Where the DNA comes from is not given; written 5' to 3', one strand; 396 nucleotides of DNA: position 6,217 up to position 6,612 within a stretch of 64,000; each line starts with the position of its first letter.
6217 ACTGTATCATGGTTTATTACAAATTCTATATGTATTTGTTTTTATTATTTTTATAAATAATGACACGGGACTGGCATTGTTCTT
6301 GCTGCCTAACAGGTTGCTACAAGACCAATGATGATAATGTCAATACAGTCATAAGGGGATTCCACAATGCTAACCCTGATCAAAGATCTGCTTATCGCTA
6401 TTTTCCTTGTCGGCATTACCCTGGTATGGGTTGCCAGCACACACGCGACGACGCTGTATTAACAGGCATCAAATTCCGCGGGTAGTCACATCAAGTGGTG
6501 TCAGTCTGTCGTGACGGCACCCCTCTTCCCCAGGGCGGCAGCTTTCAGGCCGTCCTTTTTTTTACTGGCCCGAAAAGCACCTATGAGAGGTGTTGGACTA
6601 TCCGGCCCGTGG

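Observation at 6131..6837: Tandemly duplicated enhancer plus sigma-54 promoter module beside its activator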

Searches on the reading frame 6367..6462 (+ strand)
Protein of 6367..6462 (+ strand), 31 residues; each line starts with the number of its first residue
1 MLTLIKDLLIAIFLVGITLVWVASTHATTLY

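Call 31: search_protein_families(library=ncbifam, proteins=[window:6367-6462:+], max_evalue=0.001)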
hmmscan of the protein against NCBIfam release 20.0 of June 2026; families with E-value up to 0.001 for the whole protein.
window:6367-6462:+ (31 aa): 0 families

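Call 57: search_protein_representatives(protein=window:6367-6459:+)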
Query: 31 residues. Proteins with E-value up to 0.001 (for the whole library): 2; up to 1e-10: 0; up to 1e-30: 0. The best 2 are listed.
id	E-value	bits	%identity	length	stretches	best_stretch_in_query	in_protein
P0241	1.5e-09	51.0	94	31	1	1-31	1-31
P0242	4.4e-05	37.8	42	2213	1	4-27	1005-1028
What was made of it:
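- No relatives of the peptide exist outside this clade among 1.84 billion representatives (call 57).
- Tried and rejected: The exhaustive HMMER search found only the ORF's own cluster and one spurious hit (call 57).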

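Call 63: list_cluster_members(proteins=[window:6367-6459:+, P0241, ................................, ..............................])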
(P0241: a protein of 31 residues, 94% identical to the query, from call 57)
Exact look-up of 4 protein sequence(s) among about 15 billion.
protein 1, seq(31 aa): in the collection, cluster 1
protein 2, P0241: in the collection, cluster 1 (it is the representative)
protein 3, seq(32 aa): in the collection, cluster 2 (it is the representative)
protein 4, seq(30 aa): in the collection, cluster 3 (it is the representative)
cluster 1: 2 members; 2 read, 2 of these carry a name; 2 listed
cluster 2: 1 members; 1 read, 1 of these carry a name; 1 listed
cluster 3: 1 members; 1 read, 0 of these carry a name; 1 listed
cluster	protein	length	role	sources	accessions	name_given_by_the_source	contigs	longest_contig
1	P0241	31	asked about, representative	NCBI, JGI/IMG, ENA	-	hypothetical protein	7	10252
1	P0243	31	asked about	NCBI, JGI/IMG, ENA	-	hypothetical protein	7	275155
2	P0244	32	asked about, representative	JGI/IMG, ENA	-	hypothetical protein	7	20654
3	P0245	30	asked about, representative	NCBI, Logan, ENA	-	-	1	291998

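Call 64: find_encoding_contigs(protein=window:6367-6459:+, flank=5000, max_places=10)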
Protein window:6367-6459:+ (31 aa): 11 contigs read that carry it; 10 places shown.
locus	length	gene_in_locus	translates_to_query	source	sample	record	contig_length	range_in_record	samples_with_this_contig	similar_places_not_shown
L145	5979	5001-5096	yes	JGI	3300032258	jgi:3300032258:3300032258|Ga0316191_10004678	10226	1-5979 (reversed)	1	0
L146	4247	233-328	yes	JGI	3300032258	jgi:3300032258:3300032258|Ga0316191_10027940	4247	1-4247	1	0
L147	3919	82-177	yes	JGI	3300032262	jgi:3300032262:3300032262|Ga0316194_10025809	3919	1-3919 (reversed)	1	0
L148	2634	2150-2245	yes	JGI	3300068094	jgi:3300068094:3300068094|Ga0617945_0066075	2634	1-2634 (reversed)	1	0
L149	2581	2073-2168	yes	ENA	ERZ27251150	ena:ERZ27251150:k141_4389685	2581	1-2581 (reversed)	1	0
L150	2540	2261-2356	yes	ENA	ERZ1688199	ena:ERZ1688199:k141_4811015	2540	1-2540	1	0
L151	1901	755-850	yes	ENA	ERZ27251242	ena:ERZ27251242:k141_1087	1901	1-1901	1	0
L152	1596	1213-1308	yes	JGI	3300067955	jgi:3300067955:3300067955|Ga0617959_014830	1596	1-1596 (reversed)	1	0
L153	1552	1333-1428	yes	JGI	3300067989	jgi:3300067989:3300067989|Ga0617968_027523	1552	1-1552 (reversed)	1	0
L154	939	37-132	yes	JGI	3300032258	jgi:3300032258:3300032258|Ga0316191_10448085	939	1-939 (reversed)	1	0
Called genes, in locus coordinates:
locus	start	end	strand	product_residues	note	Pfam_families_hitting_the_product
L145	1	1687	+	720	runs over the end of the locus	PF00989:PAS, PF13188:PAS_8 (weak), PF13426:PAS_9, PF24820:Diguanyl_cycl_sensor, PF00989:PAS, PF13426:PAS_9, PF00512:HisKA, PF02518:HATPase_c, +4 more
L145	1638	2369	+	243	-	PF00072:Response_reg, PF00486:Trans_reg_C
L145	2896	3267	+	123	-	PF00072:Response_reg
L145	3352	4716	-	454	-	PF08448:PAS_4 (weak), PF13426:PAS_9 (weak), PF00158:Sigma54_activat, PF14532:Sigma54_activ_2, PF00004:AAA (weak), PF07728:AAA_5 (weak), PF25601:AAA_lid_14, PF02954:HTH_8, +2 more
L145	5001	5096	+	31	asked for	-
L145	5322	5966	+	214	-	PF00005:ABC_tran, PF13304:AAA_21 (faint)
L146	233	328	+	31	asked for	-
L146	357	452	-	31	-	-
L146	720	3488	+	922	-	PF03793:PASTA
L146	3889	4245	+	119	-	?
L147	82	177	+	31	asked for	-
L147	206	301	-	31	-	-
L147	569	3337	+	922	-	PF03793:PASTA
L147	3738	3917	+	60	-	?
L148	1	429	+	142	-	?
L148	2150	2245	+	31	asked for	-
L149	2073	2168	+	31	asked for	-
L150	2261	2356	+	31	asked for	-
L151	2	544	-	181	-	?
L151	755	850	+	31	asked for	-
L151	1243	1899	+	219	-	?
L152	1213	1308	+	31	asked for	-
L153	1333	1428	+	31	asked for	-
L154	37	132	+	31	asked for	-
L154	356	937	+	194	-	?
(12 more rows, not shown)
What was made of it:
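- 6367..6462 (+): ORF31 (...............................), a signal-peptide-only mini-gene homologous to the cytochrome leader. Its ribosome-binding site GGGGA is at 6353-6357. The ORF is called on at least 11 contigs (calls 63, 64).
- Presence or absence segregates among strains with identical ORF31 within one sample (call 64).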
